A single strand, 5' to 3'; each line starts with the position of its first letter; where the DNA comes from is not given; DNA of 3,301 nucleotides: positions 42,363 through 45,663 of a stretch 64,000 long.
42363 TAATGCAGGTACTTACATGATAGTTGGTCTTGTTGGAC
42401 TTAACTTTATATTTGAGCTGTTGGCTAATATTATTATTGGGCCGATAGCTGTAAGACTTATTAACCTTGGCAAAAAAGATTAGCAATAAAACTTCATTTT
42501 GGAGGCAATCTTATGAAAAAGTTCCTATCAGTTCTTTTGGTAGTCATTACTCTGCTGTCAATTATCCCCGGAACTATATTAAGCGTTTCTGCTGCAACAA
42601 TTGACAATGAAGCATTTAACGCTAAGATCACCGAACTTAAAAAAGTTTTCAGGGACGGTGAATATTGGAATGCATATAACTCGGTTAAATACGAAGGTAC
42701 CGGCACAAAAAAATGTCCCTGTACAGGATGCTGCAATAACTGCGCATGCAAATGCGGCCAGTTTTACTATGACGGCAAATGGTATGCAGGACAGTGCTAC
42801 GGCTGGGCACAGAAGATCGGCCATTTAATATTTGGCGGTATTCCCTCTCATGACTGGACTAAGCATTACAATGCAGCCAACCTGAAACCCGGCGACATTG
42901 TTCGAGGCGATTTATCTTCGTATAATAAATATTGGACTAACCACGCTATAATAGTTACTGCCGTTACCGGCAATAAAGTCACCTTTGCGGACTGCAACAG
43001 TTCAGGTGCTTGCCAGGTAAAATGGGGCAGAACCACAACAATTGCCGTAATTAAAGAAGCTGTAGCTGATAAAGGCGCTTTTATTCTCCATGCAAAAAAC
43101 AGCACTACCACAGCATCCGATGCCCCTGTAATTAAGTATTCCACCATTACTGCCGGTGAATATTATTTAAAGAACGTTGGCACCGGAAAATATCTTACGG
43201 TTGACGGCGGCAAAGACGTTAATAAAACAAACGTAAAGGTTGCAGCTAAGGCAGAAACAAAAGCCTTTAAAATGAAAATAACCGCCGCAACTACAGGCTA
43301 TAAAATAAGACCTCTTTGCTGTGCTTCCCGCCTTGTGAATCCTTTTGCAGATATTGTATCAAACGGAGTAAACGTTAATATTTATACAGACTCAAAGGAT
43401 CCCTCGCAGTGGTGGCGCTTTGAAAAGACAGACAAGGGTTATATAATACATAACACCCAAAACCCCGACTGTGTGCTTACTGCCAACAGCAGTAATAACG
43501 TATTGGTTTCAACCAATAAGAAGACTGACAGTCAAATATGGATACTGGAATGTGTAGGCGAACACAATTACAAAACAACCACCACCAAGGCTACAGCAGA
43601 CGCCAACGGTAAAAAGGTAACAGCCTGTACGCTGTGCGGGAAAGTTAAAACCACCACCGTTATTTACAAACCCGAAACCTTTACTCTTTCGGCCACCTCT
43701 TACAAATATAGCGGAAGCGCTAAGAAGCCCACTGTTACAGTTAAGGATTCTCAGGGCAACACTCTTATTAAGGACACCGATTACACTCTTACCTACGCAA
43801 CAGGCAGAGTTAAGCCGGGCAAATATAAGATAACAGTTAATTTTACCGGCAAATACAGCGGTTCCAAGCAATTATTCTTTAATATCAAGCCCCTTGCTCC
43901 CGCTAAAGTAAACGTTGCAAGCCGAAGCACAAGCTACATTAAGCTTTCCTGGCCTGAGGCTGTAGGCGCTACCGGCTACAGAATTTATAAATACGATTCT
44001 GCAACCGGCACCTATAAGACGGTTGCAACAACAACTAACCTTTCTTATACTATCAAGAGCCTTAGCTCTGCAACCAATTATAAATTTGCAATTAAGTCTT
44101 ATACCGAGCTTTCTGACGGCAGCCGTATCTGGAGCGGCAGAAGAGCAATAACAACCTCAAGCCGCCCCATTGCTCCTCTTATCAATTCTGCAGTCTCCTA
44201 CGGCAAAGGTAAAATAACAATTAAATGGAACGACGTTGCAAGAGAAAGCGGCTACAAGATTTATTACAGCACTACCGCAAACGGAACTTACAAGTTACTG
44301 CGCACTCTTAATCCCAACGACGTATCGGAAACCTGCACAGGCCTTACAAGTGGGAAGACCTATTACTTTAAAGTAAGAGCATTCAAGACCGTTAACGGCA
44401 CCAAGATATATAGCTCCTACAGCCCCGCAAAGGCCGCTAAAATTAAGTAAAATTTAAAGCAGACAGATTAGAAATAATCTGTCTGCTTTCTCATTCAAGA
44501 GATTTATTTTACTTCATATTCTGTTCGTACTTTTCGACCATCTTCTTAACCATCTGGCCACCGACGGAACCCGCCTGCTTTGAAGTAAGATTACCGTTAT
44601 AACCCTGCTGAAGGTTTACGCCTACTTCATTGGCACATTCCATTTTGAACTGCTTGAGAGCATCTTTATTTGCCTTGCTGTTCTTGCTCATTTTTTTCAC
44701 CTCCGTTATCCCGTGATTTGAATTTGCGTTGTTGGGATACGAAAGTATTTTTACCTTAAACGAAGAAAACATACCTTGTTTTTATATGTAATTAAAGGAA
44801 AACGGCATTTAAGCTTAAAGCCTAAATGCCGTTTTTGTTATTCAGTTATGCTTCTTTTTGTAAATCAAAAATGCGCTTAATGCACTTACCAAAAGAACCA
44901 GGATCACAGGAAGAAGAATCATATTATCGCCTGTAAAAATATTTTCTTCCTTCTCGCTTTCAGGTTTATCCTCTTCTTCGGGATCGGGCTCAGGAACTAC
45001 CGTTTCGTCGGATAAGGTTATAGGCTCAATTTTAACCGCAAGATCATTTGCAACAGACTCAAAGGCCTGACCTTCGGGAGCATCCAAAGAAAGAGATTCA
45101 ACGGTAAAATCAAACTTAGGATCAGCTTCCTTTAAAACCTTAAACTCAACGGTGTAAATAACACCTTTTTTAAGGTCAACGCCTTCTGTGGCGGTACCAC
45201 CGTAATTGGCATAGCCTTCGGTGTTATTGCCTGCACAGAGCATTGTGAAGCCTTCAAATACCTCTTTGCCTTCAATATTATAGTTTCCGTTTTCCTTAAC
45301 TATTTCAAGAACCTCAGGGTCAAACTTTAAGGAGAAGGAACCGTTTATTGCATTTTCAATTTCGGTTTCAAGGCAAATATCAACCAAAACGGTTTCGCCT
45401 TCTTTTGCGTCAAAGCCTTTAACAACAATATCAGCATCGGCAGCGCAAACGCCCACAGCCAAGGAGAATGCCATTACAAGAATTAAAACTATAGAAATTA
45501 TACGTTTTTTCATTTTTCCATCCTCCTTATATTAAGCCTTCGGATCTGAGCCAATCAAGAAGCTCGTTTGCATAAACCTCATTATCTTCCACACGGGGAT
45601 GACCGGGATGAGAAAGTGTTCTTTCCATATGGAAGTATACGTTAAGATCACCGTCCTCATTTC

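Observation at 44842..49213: Self-contained two-gene cohesin-dockerin module: dockerin-bearing CE2/SGNH esterase plus a dedicated single-cohesin anchor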

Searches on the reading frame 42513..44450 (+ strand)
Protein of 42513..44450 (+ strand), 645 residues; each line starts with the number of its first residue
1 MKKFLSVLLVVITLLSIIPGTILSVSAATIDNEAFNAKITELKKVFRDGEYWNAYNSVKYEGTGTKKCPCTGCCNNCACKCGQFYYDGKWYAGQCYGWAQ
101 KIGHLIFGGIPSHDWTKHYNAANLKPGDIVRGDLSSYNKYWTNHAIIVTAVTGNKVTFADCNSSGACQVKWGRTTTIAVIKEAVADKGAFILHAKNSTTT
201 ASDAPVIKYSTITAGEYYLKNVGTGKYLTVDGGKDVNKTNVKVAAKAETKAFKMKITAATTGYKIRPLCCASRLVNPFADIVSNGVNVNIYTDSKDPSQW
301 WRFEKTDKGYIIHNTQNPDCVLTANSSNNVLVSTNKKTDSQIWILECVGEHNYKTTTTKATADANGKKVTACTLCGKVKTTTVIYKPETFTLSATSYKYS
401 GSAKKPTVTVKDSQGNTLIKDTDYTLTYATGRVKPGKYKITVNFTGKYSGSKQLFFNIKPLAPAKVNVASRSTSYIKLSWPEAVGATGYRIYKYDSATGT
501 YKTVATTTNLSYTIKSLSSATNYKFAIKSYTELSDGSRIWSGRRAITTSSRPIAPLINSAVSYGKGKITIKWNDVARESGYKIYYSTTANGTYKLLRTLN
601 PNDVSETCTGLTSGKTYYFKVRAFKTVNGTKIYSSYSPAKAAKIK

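Call 3: search_protein_families(library=pfam, proteins=[window:42513-44450:+], max_evalue=1)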
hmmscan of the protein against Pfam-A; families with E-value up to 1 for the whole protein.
window:42513-44450:+ (645 aa): 7 families
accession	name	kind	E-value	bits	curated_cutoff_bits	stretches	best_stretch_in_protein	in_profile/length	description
PF00041.27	fn3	-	1.7e-11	44.6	25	2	462-536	2-75/84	Fibronectin type III domain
PF14200.12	RicinB_lectin_2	-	3.4e-08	34.5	25.6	3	213-291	11-89/89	Ricin-type beta-trefoil lectin domain-like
PF16850.11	Inhibitor_I66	-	0.0073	16.6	27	1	297-364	42-106/146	Peptidase inhibitor I66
PF07523.18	Big_3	-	0.014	16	21.2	1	407-447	20-60/68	Bacterial Ig-like domain (group 3)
PF23861.1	Ribophorin_II_2nd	-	0.056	14.1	23.4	1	377-451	19-96/105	Ribophorin II second domain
PF09294.16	Interfer-bind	-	0.81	10.4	21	0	484-542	39-97/104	Interferon-alpha/beta receptor, fibronectin type III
PF23623.1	GBD_IRG7_N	-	0.94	10.1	27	1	401-443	33-79/95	IRG7 N-terminal galactose binding domain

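Call 4: search_protein_families(library=ncbifam, proteins=[window:42513-44450:+], max_evalue=1)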
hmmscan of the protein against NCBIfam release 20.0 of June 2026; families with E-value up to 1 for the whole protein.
window:42513-44450:+ (645 aa): 0 families

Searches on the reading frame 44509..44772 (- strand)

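Call 3: search_protein_families(library=pfam, proteins=[window:44509-44772:-], max_evalue=1)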
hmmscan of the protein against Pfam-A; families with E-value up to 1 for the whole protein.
window:44509-44772:- (87 aa): 1 family
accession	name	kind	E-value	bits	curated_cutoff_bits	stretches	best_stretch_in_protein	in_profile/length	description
PF00269.25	SASP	-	4.3e-26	91.1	22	1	34-86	7-59/59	Small, acid-soluble spore proteins, alpha/beta type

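Call 4: search_protein_families(library=ncbifam, proteins=[window:44509-44772:-], max_evalue=1)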
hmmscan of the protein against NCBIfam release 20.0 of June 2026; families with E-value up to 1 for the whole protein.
window:44509-44772:- (87 aa): 1 family
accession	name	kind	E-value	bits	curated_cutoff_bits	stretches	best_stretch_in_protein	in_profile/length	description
NF041444.1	SASP_CD1290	equivalog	0.0016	18.3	50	1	36-55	5-24/61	CD1290 family small acid-soluble spore protein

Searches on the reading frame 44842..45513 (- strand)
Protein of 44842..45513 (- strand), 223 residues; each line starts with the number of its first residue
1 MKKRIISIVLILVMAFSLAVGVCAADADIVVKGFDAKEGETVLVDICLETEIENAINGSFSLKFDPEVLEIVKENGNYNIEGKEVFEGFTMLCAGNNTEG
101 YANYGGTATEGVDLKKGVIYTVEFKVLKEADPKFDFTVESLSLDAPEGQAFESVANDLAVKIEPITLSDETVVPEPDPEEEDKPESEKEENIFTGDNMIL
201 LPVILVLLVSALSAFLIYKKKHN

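Call 3: search_protein_families(library=pfam, proteins=[window:44842-45513:-], max_evalue=1)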
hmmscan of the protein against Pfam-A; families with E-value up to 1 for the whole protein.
window:44842-45513:- (223 aa): 3 families
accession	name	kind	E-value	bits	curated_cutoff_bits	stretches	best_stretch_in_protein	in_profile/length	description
PF00963.24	Cohesin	-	2e-08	35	24.1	1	29-146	3-123/139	Cohesin domain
PF14283.11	CD1107-like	-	0.002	18.5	26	1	167-222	100-157/158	Mobile element protein CD1107-like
PF14610.12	Psg1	-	0.13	12.5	30.1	1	172-222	131-182/186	Ykl077w/Psg1 (Pma1 Stabilization in Golgi)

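Call 4: search_protein_families(library=ncbifam, proteins=[window:44842-45513:-], max_evalue=1)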
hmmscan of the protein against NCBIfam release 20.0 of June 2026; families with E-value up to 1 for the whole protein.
window:44842-45513:- (223 aa): 4 families
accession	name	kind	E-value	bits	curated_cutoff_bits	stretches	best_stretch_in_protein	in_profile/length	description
NF033507.3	Loki-CTERM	subfamily_domain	0.046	14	19.9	1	202-222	5-25/27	Loki-CTERM sorting domain-containing protein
NF040942.2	hypo_ExtJ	equivalog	0.056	13.8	52.5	1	2-46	1-42/77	selenite/tellurite reduction operon protein ExtJ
NF053819.1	EF0750_LPXTG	subfamily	0.061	13.8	47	0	1-26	1-28/105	EF2685/EF0750 family sortase-dependent surface protein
TIGR01167.1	LPXTG_anchor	domain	0.083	13.6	15.9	1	194-222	5-33/34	LPXTG cell wall anchor domain-containing protein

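Call 5: find_homologous_proteins(query=window:44842-45513:-)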
Query window:44842-45513:- (223 aa): 2 proteins with E <= 0.001 among 634 candidates.
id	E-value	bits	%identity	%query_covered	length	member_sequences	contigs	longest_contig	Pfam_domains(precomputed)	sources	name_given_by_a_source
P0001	4.6e-134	463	97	100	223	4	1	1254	PF00963.25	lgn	-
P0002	1.3e-48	184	53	75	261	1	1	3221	-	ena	-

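Call 6: find_related_loci(query=window:44842-45513:-, collection=genome_contigs, flank=10000)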
Query window:44842-45513:- (223 aa) in genome_contigs; peptide patterns used: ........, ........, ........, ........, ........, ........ (x = any residue, [..] = any of these).
227 stretches matched a pattern, but none encodes a relative of the query by tblastn (E <= 1e-3).

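Call 21: search_solved_structures(query=window:44842-45513:-, max_evalue=10, show_alignments=2)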
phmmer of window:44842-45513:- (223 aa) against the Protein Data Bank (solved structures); distinct sequences matched with E-value up to 10: 6.
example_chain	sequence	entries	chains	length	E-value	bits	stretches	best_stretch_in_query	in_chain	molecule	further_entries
3l8q_A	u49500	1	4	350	0.29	14.1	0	28-136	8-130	Cellulosomal scaffoldin adaptor protein B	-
1qzn_A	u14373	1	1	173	0.57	13.2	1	28-136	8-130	cellulosomal scaffoldin adaptor protein B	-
3f2l_A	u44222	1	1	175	0.61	13.1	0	28-136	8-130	Cellulosomal scaffoldin adaptor protein B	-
1zv9_A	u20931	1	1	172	0.61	13.1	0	28-136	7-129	Cellulosomal scaffoldin adaptor protein B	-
3bwz_A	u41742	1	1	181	0.69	12.9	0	28-136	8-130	Cellulosomal scaffoldin adaptor protein B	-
8zvk_A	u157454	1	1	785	1.9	11.4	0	94-132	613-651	AaBgIC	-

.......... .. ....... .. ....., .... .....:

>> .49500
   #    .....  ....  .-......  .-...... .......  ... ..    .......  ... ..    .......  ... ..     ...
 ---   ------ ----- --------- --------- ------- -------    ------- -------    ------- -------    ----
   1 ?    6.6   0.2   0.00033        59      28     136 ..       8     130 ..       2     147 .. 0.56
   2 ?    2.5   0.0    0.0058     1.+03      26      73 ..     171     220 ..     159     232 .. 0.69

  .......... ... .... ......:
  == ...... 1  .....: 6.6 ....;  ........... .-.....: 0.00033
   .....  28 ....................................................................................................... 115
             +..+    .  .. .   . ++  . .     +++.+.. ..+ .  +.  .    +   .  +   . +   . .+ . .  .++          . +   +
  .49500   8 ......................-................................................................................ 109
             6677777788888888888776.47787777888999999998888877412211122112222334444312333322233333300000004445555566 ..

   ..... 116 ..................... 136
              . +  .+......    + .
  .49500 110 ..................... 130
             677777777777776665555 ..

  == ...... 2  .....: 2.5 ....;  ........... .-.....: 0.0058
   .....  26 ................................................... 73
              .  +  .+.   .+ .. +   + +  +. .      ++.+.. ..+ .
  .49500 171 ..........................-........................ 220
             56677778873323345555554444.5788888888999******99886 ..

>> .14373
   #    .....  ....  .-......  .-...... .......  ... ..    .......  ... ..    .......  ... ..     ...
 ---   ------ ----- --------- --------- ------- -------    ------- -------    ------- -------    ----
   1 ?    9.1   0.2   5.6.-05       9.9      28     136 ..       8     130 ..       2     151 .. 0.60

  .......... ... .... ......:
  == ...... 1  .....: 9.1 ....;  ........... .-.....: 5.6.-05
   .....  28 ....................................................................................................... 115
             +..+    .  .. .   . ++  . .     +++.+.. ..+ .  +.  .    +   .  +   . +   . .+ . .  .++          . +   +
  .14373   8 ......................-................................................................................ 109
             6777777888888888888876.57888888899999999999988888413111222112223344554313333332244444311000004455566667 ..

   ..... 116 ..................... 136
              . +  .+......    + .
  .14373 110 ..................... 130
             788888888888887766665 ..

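Call 30: find_encoding_contigs(protein=P0002, flank=8000, max_places=3)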
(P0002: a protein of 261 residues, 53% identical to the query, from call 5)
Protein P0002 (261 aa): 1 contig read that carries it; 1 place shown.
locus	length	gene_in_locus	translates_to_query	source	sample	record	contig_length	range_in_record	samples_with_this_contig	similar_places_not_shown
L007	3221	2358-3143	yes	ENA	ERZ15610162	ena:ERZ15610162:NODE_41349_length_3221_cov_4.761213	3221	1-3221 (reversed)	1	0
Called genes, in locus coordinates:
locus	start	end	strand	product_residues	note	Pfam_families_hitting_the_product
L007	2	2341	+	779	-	?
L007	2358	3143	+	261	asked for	-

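Call 46: predict_structure(alignment_id=A5)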
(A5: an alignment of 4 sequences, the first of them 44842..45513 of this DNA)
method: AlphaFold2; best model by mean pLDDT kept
length: 223 residues; sequences in the alignment: 4
mean_pLDDT: 60.8   pTM: 0.51
mean pLDDT of the five models: 60.8, 60.8, 56.1, 53.1, 40.4
residues with pLDDT >= 90: 0; 70-90: 82; 50-70: 68; < 50: 73
segments of 3 or more residues with pLDDT < 50: 2-26, 155-200
pLDDT, mean of each block of 10 residues (from residue 1): 48 37 48 69 81 74 84 84 64 67 64 76 84 69 65 47 38 35 33 38 64 71 58
secondary structure, 60 per line:
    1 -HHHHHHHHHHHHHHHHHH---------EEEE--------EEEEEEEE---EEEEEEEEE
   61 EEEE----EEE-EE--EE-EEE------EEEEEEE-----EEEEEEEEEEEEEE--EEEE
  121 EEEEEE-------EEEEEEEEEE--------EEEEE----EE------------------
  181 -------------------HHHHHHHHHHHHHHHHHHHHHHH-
elements in order: H2-19 E29-32 E41-48 E52-64 E69-71 E80-82 E89-95 E101-114 E117-126 E134-143 E152-156 H200-222

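Call 50: fold_search(model_id=the predicted structure, library=pdb)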
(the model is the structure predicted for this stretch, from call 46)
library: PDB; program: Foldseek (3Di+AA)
matches with E <= 10: 1457; with E <= 0.001: 75
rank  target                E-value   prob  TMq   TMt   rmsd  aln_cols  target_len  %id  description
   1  5nrm_A                9.1e-07  1.00  0.43  0.64   4.2       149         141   11  Crystal structure of the sixth cohesin from Acetivibrio cellulolyticus' scaffoldin B in complex with Cel5 dockerin S51 (released 2018-01-31)
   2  5lxv_C                1.1e-06  1.00  0.39  0.49   9.3       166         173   19  Crystal structure of Ruminococcus flavefaciens scaffoldin C cohesin in complex with a dockerin from an uncharacterized (released 2016-10-19)
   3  2ccl_A                1.2e-06  1.00  0.37  0.53   7.8       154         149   18  THE S45A, T46A MUTANT OF THE TYPE I COHESIN-DOCKERIN COMPLEX FROM THE CELLULOSOME OF CLOSTRIDIUM THERMOCELLUM (released 2007-02-13)
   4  4ums                  1.3e-06  1.00  0.44  0.61   3.6       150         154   18  The crystal structure of the seventh ScaB type I cohesin from Pseudobacteroides cellulosolvens (released 2015-05-06)
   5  5lxv_A                1.6e-06  1.00  0.39  0.50   9.1       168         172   18  Crystal structure of Ruminococcus flavefaciens scaffoldin C cohesin in complex with a dockerin from an uncharacterized (released 2016-10-19)
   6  2vn5_C                1.6e-06  1.00  0.35  0.50  11.7       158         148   18  The Clostridium cellulolyticum dockerin displays a dual binding mode for its cohesin partner (released 2008-05-20)
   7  2vn6_A                2.1e-06  1.00  0.37  0.53  11.4       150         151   17  The Clostridium cellulolyticum dockerin displays a dual binding mode for its cohesin partner (released 2008-05-13)
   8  4fl4_I                2.1e-06  1.00  0.35  0.26  10.4       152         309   20  Scaffoldin conformation and dynamics revealed by a ternary complex from the Clostridium thermocellum cellulosome (released 2012-06-27)
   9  3ul4_A                2.3e-06  1.00  0.40  0.59   5.3       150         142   15  Crystal structure of Coh-OlpA(Cthe_3080)-Doc918(Cthe_0918) complex: A novel type I Cohesin-Dockerin complex from Clost (released 2012-11-28)
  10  1ohz_A                2.3e-06  1.00  0.36  0.55   7.8       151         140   16  Cohesin-Dockerin complex from the cellulosome of Clostridium thermocellum (released 2003-11-20)
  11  5nrk_A                3.0e-06  1.00  0.43  0.64   3.9       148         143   11  Crystal structure of the sixth cohesin from Acetivibrio cellulolyticus' scaffoldin B in complex with Cel5 dockerin S15 (released 2018-01-31)
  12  4fl4_C                3.8e-06  1.00  0.36  0.27  10.2       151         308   20  Scaffoldin conformation and dynamics revealed by a ternary complex from the Clostridium thermocellum cellulosome (released 2012-06-27)
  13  3kcp_A                4.0e-06  1.00  0.36  0.27  10.3       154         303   19  Crystal structure of interacting Clostridium thermocellum multimodular components (released 2010-02-09)
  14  4fl4_L                5.0e-06  1.00  0.37  0.28  10.4       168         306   19  Scaffoldin conformation and dynamics revealed by a ternary complex from the Clostridium thermocellum cellulosome (released 2012-06-27)
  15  1anu                  5.3e-06  1.00  0.38  0.58   7.5       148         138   16  COHESIN-2 DOMAIN OF THE CELLULOSOME FROM CLOSTRIDIUM THERMOCELLUM (released 1997-07-23)
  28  2jh2_A                1.7e-05  1.00  0.39  0.60   6.3       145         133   17  X-ray crystal structure of a cohesin-like module from Clostridium perfringens (released 2007-11-06)
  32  2xdh                  2.6e-05  1.00  0.35  0.53   9.1       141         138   18  Non-cellulosomal cohesin from the hyperthermophilic archaeon Archaeoglobus fulgidus (released 2010-05-26)
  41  2jh2_B                4.7e-05  1.00  0.36  0.55   7.2       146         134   17  X-ray crystal structure of a cohesin-like module from Clostridium perfringens (released 2007-11-06)
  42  2jh2_C                5.0e-05  1.00  0.39  0.61   6.1       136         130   17  X-ray crystal structure of a cohesin-like module from Clostridium perfringens (released 2007-11-06)
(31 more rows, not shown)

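Call 55: find_encoding_contigs(protein=window:44842-45513:-, flank=1000, max_places=3)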
Protein window:44842-45513:- (223 aa): no gene with exactly this product is on record in the collection.

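Call 63: search_protein_families(library=pfam, proteins=[P0002], max_evalue=1)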
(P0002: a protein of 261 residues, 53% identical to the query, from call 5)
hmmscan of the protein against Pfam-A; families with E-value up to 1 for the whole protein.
P0002 (261 aa): 9 families
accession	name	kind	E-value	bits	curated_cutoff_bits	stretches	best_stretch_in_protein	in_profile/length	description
PF15102.11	TMEM154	-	0.012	15.9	30.3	1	181-259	13-90/153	TMEM154 protein family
PF06933.16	SSP160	-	0.019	13.7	25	1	165-225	92-148/758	Special lobe-specific silk protein SSP160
PF11754.14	Velvet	-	0.066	13.6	25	1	158-245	72-140/237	Velvet factor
PF01080.22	Presenilin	-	0.068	12.4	34.3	1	135-225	213-307/408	Presenilin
PF03229.18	Alpha_GJ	-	0.2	12.7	21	1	171-250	26-100/126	Alphavirus glycoprotein J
PF00746.26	Gram_pos_anchor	-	0.2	12.1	20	1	230-261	11-42/43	LPXTG cell wall anchor motif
PF06024.17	Orf78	-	0.23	12.2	29.4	1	204-255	29-81/101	Orf78 (ac78)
PF07795.16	DUF1635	-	0.32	11.3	27.2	1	146-220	48-121/223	Protein of unknown function (DUF1635)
PF05687.18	BES1_N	-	0.51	11.1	25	1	169-234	74-139/149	BES1/BZR1 plant transcription factor, N-terminal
